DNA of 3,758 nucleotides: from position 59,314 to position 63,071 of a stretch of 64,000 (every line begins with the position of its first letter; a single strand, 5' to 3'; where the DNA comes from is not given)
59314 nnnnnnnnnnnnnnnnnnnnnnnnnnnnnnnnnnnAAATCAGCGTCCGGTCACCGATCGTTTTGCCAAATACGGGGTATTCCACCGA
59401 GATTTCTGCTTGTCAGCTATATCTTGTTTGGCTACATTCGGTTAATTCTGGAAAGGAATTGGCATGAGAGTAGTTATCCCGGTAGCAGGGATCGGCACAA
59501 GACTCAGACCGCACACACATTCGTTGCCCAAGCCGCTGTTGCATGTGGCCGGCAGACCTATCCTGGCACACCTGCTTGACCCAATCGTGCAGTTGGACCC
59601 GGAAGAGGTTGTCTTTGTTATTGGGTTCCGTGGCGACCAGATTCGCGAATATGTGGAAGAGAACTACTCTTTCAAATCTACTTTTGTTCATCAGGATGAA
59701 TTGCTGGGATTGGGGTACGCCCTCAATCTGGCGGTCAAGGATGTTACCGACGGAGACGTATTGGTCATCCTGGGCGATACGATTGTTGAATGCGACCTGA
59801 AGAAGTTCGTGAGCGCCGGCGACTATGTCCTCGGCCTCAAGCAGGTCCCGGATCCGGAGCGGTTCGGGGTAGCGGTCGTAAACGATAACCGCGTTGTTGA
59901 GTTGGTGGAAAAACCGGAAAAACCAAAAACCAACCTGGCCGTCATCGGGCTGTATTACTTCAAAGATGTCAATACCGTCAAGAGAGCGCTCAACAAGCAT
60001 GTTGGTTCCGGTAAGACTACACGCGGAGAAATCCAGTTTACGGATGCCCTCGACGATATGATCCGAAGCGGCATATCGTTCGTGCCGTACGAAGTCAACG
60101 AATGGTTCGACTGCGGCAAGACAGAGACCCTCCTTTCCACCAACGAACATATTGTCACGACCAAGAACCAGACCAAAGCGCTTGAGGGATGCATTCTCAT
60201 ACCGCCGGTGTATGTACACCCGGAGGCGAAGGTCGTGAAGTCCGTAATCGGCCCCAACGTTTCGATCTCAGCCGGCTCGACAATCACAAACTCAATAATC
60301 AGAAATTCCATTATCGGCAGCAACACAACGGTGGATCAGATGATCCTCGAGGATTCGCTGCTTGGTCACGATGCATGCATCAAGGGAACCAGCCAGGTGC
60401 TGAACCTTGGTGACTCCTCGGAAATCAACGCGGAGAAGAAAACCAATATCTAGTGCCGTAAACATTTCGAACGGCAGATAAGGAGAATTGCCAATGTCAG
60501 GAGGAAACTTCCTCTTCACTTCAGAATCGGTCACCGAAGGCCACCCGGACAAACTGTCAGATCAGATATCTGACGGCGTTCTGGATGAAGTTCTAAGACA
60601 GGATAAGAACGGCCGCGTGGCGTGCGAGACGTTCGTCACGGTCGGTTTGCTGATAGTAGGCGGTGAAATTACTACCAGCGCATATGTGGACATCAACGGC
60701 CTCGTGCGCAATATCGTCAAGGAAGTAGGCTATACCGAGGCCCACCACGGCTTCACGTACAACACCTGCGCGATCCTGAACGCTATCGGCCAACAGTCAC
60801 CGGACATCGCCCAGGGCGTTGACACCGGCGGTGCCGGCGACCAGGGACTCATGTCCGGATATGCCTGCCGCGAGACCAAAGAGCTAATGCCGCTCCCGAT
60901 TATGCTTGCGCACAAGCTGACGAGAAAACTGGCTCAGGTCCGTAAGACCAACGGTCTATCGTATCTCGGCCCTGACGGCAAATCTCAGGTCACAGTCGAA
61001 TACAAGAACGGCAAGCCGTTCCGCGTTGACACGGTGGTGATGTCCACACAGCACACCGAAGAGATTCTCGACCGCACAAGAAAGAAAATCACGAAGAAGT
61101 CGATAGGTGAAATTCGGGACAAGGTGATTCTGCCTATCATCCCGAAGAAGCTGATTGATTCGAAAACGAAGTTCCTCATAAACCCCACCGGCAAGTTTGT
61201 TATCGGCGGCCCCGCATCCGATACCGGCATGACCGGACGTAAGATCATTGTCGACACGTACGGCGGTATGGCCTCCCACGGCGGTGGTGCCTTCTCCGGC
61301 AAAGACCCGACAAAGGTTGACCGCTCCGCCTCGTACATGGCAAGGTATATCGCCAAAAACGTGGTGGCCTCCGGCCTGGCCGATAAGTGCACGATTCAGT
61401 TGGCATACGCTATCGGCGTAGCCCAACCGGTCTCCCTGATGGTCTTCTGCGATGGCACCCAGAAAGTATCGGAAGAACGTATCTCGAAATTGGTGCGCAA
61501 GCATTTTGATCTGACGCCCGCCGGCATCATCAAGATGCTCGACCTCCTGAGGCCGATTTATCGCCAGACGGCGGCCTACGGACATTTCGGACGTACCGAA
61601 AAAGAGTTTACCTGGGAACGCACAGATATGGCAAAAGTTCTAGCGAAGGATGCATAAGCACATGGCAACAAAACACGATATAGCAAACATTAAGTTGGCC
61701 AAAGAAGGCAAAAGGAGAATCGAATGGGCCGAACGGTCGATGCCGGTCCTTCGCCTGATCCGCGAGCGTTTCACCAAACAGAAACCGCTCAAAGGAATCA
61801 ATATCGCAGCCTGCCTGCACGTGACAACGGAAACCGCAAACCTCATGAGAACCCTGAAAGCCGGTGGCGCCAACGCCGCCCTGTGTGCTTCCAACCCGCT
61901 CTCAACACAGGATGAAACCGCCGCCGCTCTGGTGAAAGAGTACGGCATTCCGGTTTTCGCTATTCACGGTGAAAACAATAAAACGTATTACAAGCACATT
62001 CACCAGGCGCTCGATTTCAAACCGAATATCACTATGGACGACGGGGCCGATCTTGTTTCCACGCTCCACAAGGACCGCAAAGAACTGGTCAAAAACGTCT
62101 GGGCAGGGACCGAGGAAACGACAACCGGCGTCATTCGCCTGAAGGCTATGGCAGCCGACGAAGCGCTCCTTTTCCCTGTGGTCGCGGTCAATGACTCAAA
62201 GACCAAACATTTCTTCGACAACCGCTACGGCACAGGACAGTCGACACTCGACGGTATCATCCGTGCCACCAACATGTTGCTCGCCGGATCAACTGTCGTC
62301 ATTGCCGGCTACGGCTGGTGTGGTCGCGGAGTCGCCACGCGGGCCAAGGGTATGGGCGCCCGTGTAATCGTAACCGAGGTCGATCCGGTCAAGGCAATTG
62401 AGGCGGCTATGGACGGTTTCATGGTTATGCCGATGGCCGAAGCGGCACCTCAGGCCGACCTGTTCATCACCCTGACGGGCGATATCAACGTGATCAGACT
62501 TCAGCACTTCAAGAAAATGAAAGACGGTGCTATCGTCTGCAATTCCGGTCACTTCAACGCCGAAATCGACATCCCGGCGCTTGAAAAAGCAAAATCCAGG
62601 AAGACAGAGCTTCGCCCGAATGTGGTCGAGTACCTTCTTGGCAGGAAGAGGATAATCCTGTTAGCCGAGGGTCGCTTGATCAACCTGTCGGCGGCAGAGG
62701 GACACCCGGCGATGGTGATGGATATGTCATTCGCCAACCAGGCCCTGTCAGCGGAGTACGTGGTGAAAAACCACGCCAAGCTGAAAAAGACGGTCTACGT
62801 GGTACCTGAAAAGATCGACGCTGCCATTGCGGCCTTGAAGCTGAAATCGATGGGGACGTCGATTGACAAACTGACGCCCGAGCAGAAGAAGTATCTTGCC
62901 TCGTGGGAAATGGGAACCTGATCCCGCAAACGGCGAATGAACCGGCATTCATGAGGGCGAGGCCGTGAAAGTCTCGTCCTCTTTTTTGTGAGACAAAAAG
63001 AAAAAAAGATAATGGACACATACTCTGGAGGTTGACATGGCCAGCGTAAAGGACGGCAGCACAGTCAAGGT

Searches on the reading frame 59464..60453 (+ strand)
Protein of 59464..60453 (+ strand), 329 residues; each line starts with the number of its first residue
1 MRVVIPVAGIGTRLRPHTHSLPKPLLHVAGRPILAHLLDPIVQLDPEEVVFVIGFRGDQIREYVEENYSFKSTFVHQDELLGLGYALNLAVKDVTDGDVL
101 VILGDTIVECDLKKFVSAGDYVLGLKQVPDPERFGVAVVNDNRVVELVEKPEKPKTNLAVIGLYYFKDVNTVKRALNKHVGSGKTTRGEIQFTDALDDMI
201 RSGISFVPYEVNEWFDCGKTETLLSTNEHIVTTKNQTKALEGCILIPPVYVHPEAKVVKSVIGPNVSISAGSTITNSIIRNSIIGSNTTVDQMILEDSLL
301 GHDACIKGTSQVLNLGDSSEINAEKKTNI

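Call 64: search_protein_families(library=pfam, proteins=[window:59464-60453:+], max_evalue=0.01)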
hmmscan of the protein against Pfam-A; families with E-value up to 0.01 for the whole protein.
window:59464-60453:+ (329 aa): 7 families
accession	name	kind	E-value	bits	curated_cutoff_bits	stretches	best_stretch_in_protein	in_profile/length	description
PF00483.29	NTP_transferase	-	7e-28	98.3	21.2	1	4-230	3-242/245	Nucleotidyl transferase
PF12804.13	NTP_transf_3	-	6.7e-07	30.1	27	1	4-107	2-97/160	MobA-like NTP transferase domain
PF25084.1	LbH_EIF2B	-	1.7e-05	25.2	54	1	235-299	14-79/105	EIF2B subunit epsilon LbH domain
PF24894.1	Hexapep_GlmU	-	3.6e-05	24.3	23.3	1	239-282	31-74/104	GlmU-like, C-terminal hexapeptide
PF00132.30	Hexapep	-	5.6e-05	23.1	27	1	249-276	8-36/36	Bacterial transferase hexapeptide (six repeats)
PF20202.4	DUF6564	-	0.00035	20.7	25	1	33-175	17-177/230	Domain of unknown function (DUF6564)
PF01128.25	IspD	-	0.0012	19.1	27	1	2-52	2-49/221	2-C-methyl-D-erythritol 4-phosphate cytidylyltransferase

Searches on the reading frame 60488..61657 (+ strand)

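Call 64: search_protein_families(library=pfam, proteins=[window:60488-61657:+], max_evalue=0.01)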
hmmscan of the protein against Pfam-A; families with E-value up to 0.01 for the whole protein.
window:60488-61657:+ (389 aa): 3 families
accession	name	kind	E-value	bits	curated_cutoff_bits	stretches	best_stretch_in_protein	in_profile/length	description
PF02773.21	S-AdoMet_synt_C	-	6.4e-68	227.4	25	1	239-378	1-138/138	S-adenosylmethionine synthetase, C-terminal domain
PF02772.21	S-AdoMet_synt_M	-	5.3e-45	152.9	29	1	115-237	3-120/120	S-adenosylmethionine synthetase, central domain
PF00438.25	S-AdoMet_synt_N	-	4.6e-41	139.8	33.1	1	7-105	1-99/99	S-adenosylmethionine synthetase, N-terminal domain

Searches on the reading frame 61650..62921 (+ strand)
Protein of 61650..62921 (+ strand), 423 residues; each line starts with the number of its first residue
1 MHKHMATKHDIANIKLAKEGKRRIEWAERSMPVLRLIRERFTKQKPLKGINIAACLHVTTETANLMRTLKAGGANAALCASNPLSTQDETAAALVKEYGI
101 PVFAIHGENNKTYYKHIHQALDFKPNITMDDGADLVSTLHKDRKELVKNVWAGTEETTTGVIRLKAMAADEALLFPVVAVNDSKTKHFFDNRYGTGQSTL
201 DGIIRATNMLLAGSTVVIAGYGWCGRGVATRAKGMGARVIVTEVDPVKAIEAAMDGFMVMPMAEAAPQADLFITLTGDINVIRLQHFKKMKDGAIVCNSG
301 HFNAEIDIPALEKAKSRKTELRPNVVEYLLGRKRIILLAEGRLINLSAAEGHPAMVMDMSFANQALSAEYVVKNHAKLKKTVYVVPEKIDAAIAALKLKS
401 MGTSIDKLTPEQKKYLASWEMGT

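Call 64: search_protein_families(library=pfam, proteins=[window:61650-62921:+], max_evalue=0.01)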
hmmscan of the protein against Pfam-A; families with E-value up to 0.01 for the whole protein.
window:61650-62921:+ (423 aa): 4 families
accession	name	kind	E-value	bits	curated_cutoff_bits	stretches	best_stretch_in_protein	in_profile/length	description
PF05221.23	AdoHcyase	-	2.1e-65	221.3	25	2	9-145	2-142/299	S-adenosyl-L-homocysteine hydrolase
PF00670.27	AdoHcyase_NAD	-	4.4e-55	186.7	27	1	191-350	1-161/162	S-adenosyl-L-homocysteine hydrolase, NAD binding domain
PF02826.25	2-Hacid_dh_C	-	2e-10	40.8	25.1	1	210-301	33-128/178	D-isomer specific 2-hydroxyacid dehydrogenase, NAD binding domain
PF07991.19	KARI_N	-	4.6e-08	33.2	20.6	1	211-304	2-99/165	Acetohydroxy acid isomeroreductase, NADPH-binding domain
